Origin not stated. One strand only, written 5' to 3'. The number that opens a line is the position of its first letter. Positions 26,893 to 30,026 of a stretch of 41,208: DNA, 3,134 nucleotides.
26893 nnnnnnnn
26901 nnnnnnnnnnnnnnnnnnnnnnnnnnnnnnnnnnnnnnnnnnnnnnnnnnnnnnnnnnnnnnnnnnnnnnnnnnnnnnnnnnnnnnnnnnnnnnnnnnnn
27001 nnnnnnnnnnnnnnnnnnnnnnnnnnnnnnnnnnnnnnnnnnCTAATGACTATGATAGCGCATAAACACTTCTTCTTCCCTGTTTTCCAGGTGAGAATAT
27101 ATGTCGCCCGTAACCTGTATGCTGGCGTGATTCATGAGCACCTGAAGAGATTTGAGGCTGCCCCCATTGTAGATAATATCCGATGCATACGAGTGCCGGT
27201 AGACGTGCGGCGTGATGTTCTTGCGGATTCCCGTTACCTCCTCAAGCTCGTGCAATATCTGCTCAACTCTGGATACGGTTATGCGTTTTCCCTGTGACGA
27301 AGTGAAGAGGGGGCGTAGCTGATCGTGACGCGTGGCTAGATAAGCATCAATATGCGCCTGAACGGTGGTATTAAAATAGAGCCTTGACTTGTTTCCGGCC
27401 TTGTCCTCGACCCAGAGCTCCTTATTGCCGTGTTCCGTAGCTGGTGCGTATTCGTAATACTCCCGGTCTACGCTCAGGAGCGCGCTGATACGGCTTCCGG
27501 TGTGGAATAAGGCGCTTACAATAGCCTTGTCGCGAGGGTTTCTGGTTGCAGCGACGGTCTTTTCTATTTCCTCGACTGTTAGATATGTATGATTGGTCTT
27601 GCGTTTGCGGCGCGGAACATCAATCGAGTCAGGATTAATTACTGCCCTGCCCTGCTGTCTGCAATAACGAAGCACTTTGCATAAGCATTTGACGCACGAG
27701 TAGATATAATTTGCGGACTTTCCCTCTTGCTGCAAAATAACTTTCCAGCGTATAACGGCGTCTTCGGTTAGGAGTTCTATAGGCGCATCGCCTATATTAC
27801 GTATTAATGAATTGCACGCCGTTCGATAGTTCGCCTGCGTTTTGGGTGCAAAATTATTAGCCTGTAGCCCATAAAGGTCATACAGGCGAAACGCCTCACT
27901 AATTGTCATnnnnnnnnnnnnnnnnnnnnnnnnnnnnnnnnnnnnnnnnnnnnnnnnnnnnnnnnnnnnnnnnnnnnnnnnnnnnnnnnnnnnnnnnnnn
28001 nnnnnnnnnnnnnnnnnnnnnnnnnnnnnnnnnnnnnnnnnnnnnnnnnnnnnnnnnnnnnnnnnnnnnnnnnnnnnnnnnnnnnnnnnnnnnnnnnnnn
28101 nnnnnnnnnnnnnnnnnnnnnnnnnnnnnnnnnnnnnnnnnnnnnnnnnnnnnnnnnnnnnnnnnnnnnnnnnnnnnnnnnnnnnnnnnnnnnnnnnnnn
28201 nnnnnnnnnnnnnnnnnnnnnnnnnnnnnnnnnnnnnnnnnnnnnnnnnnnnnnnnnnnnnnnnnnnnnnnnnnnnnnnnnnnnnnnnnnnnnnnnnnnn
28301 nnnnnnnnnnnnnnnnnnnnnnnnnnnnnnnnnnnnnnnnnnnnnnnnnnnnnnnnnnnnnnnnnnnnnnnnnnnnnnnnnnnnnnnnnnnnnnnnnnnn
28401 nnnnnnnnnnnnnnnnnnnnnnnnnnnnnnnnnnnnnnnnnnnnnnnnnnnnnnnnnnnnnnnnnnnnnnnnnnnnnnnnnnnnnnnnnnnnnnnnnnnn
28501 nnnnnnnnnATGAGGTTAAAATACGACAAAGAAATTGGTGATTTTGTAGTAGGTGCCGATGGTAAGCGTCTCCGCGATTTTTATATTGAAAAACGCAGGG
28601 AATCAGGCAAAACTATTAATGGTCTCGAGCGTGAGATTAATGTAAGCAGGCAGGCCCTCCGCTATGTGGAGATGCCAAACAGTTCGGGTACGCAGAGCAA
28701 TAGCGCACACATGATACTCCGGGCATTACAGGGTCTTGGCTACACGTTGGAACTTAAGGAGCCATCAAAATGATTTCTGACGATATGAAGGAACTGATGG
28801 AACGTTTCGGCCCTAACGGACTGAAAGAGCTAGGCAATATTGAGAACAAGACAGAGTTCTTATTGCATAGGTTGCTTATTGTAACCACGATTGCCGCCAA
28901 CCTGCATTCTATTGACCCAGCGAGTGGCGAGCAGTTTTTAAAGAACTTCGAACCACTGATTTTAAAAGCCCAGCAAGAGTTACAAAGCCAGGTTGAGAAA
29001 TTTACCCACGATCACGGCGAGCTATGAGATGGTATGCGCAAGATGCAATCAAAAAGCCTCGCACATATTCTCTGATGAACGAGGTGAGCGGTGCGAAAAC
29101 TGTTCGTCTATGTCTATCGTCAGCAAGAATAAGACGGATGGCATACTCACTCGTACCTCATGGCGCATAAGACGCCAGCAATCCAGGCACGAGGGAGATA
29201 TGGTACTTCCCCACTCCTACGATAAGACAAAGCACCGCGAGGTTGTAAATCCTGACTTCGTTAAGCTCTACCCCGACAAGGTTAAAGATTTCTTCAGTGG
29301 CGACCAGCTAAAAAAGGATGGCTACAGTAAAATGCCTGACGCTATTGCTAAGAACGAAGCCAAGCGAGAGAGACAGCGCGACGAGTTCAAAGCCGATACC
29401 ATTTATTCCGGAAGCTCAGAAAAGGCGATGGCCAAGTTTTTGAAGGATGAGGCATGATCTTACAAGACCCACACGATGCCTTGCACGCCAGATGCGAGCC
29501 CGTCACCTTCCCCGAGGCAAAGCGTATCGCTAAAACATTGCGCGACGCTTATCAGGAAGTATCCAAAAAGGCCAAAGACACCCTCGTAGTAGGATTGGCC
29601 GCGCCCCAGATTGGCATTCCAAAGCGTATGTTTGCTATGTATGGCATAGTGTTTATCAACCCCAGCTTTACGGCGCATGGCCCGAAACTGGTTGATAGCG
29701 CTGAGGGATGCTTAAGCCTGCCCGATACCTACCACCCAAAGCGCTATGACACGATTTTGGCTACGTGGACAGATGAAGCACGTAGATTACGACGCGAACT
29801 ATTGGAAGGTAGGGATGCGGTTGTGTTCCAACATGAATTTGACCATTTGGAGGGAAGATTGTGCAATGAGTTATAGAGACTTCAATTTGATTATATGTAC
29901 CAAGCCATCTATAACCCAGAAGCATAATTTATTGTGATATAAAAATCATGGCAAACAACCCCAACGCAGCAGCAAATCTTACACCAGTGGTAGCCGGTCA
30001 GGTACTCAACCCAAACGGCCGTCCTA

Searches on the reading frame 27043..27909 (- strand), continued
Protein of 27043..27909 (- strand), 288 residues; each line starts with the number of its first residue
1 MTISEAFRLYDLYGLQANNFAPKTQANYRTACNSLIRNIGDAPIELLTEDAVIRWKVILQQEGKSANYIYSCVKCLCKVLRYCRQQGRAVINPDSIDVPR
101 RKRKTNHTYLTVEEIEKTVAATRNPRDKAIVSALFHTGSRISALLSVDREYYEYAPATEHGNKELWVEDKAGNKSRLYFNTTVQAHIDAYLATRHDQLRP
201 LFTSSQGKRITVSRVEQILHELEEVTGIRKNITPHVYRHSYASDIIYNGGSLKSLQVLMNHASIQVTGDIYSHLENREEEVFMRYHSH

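Call 91: search_protein_families(library=pfam, proteins=[L014:3427-3648:+, L014:3673-3891:+, L014:1992-2414:-, L103:4104-4388:+, L103:3322-4101:+, L103:2891-3328:+, L109:2876-3079:+, L109:2526-2879:+, L162:3954-4322:+, L162:4544-4843:+], max_evalue=0.1)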
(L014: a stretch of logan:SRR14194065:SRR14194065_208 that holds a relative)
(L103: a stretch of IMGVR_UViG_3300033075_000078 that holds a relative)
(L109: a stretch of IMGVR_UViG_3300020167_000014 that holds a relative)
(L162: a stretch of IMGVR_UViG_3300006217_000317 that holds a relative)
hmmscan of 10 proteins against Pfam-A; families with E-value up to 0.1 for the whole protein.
L014:3427-3648:+ (73 aa): 0 families

L014:3673-3891:+ (72 aa): 0 families

L014:1992-2414:- (140 aa): 0 families

L103:4104-4388:+ (94 aa): 1 family
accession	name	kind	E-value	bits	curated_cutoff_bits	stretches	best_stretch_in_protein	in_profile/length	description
PF24202.1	DUF7427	-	1.7e-10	41.3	27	1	12-82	2-72/79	Family of unknown function (DUF7427)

L103:3322-4101:+ (259 aa): 12 families
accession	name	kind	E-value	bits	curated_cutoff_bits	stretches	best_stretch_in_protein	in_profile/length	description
PF13482.12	RNase_H_2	-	1.4e-07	32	22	1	63-183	39-161/165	RNase_H superfamily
PF10108.15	DNA_pol_B_exo2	-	8.1e-07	29.4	24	1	75-186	45-173/213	Predicted 3'-5' exonuclease related to the exonuclease domain of PolB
PF14354.12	Lar_restr_allev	-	0.00066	20.3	28.6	1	204-249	4-44/58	Restriction alleviation protein Lar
PF12760.12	Zn_ribbon_IS1595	-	0.0022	18.4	25.4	1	201-237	17-44/46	Transposase zinc-ribbon domain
PF23455.1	DUF7129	-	0.0031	17.6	30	0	231-242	28-39/45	Domain of unknown function (DUF7129)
PF01096.23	Zn_ribbon_TFIIS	-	0.004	17.4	21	1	205-237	2-35/39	Transcription factor S-II (TFIIS)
PF24452.1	DUF7568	-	0.022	15.5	27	1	198-244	67-115/121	Family of unknown function (DUF7568)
PF23451.1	Zn_ribbon_PaaD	-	0.036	14.2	27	1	203-236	14-45/53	PaaD zinc beta ribbon domain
PF08271.17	Zn_Ribbon_TF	-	0.036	14.1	29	1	206-240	3-28/43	TFIIB zinc-binding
PF09723.15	Zn_ribbon_8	-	0.055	13.9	34.4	0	202-212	26-35/41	Zinc ribbon domain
PF14803.11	Zn_ribbon_Nudix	-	0.074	13.4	25.6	0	233-246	3-16/34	Nudix N-terminal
PF00929.31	RNase_T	-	0.091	13.7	24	0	69-143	71-146/164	Exonuclease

L103:2891-3328:+ (145 aa): 0 families

L109:2876-3079:+ (67 aa): 0 families

L109:2526-2879:+ (117 aa): 0 families

L162:3954-4322:+ (122 aa): 0 families

L162:4544-4843:+ (99 aa): 2 families
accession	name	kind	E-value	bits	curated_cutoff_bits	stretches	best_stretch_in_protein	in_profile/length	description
PF04840.18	Vps16_C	-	0.048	13.2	21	1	35-97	189-251/320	Vps16, C-terminal region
PF23190.1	LHD_TRPY1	-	0.073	13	27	1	12-67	61-117/180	TRPY1 N-terminal linker helical domain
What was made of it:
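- On Repressor-operator pair (dimeric HTH protein): No HTH gene sits next to the module in relatives (call 91).
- No HTH gene neighbours the module in relatives (call 91).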

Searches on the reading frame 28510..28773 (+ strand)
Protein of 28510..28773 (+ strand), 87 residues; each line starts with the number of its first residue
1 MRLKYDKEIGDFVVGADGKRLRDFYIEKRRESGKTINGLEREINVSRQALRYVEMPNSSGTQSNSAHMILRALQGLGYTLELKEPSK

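Call 9: search_protein_families(library=pfam, proteins=[window:28510-28773:+], max_evalue=0.01)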
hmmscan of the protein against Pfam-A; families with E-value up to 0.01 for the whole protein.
window:28510-28773:+ (87 aa): 0 families

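Call 10: search_protein_families(library=phrogs, proteins=[window:28510-28773:+], max_evalue=0.01)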
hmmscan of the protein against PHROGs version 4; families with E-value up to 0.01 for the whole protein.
window:28510-28773:+ (87 aa): 0 families

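Call 18: find_related_loci(query=window:28510-28773:+, collection=viral_contigs, flank=4000)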
Query window:28510-28773:+ (87 aa) in viral_contigs; peptide patterns used: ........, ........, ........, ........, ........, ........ (x = any residue, [..] = any of these).
13 stretches matched a pattern, but none encodes a relative of the query by tblastn (E <= 1e-3).

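Call 20: find_encoding_contigs(protein=window:28510-28773:+, flank=6000, max_places=10)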
Protein window:28510-28773:+ (87 aa): 14 contigs read that carry it; 8 places shown.
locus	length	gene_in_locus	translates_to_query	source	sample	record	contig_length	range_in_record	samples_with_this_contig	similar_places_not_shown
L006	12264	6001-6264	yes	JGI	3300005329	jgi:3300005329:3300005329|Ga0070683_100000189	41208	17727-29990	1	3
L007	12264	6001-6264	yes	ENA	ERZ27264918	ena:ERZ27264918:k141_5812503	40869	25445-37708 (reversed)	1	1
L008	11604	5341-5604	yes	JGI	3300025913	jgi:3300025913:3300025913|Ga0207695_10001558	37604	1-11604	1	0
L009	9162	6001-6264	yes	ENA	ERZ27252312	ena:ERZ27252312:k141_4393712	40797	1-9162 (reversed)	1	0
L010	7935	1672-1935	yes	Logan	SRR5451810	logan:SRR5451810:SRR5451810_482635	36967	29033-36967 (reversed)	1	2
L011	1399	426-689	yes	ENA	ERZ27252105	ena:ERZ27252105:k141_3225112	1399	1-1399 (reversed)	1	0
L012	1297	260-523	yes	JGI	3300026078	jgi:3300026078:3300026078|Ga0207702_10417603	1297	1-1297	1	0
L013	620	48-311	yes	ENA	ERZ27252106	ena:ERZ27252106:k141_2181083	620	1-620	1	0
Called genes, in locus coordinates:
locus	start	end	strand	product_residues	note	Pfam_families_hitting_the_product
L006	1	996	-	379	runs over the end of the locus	-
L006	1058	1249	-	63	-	-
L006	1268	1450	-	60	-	-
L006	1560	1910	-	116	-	PF01844:HNH (weak), PF14279:HNH_5 (weak)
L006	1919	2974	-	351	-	PF13479:AAA_24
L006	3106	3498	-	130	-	PF11672:DUF3268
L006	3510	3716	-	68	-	-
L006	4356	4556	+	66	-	-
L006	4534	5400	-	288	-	PF00589:Phage_integrase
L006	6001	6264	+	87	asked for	-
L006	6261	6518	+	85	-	-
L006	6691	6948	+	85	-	-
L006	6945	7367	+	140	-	PF01327:Pep_deformylase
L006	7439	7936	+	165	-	-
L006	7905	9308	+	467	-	PF03237:Terminase_6N, PF04466:Terminase_3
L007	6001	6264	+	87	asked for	-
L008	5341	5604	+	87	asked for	-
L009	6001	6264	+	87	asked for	-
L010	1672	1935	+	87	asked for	-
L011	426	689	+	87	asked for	-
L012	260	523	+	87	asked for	-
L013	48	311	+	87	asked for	-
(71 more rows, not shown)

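Call 23: find_homologous_proteins(query=window:28510-28773:+, max_evalue=0.001)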
Query window:28510-28773:+ (87 aa): 1 proteins with E <= 0.001 among 1 candidates.
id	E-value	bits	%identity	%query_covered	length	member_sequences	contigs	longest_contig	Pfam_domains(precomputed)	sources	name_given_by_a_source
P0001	4.8e-49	181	100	100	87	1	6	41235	-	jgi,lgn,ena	-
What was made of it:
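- On Repressor-operator pair (dimeric HTH protein): The 87-aa protein is an orphan (call 23).
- The 87-aa protein has no homologue in 5.8 billion proteins (call 23).
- Tried and rejected: Homologue search with the 87-aa protein: only itself (call 23).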

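Call 75: search_protein_families(library=pfam, proteins=[window:28510-28773:+], max_evalue=1)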
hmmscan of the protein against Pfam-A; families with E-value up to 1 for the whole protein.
window:28510-28773:+ (87 aa): 2 families
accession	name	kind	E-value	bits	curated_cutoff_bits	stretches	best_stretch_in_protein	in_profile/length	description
PF13560.12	HTH_31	-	0.063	14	27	1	29-81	10-59/64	Helix-turn-helix domain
PF01381.28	HTH_3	-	0.12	12.9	23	1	27-54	3-30/55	Helix-turn-helix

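Call 87: predict_structure(protein=window:28510-28773:+)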
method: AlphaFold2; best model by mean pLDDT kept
length: 87 residues; sequences in the alignment: 1
mean_pLDDT: 55.3   pTM: 0.35
mean pLDDT of the five models: 55.3, 48.9, 46.1, 44.5, 36.4
residues with pLDDT >= 90: 0; 70-90: 4; 50-70: 54; < 50: 29
segments of 3 or more residues with pLDDT < 50: 36-40, 44-65
pLDDT, mean of each block of 10 residues (from residue 1): 63 65 64 52 46 38 49 61 62
secondary structure, 60 per line:
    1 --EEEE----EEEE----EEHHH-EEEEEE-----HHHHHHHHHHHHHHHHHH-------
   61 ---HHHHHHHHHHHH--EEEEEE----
elements in order: E3-6 E11-14 E25-30 H36-53 H64-75 E78-83
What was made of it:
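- Tried and rejected: AlphaFold of the 87-aa protein without an alignment: pLDDT 55, uninformative, so no fold search was run (call 87).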

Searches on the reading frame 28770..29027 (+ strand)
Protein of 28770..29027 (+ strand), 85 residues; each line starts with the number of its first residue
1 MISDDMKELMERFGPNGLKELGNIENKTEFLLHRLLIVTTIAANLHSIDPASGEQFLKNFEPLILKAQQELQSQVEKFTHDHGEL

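Call 9: search_protein_families(library=pfam, proteins=[window:28770-29027:+], max_evalue=0.01)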
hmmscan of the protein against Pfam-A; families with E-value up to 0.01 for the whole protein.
window:28770-29027:+ (85 aa): 0 families

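Call 10: search_protein_families(library=phrogs, proteins=[window:28770-29027:+], max_evalue=0.01)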
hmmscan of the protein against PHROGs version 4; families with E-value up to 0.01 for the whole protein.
window:28770-29027:+ (85 aa): 0 families

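Call 75: search_protein_families(library=pfam, proteins=[window:28770-29027:+], max_evalue=1)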
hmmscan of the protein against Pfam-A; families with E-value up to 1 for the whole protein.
window:28770-29027:+ (85 aa): 1 family
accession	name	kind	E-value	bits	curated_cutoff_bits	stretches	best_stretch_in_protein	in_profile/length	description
PF08621.15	RPAP1_N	-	0.23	11.7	25.3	0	2-22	19-39/46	RPAP1-like, N-terminal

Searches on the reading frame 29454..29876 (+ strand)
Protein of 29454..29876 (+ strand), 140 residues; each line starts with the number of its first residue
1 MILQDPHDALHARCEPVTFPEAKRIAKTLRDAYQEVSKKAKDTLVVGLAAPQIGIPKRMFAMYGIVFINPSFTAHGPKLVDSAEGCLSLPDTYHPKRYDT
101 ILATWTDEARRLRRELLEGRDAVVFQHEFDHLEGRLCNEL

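Call 9: search_protein_families(library=pfam, proteins=[window:29454-29876:+], max_evalue=0.01)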
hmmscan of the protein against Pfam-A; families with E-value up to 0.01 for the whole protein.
window:29454-29876:+ (140 aa): 1 family
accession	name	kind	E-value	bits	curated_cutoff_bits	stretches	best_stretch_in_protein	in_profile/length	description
PF01327.26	Pep_deformylase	-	3.8e-27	95.2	22.8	1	2-137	4-146/156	Polypeptide deformylase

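Call 10: search_protein_families(library=phrogs, proteins=[window:29454-29876:+], max_evalue=0.01)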
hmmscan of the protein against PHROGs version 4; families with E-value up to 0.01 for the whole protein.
window:29454-29876:+ (140 aa): 1 family
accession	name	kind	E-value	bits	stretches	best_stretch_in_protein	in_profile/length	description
phrog_2890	-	other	2.1e-24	86.7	1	6-137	9-143/150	peptide deformylase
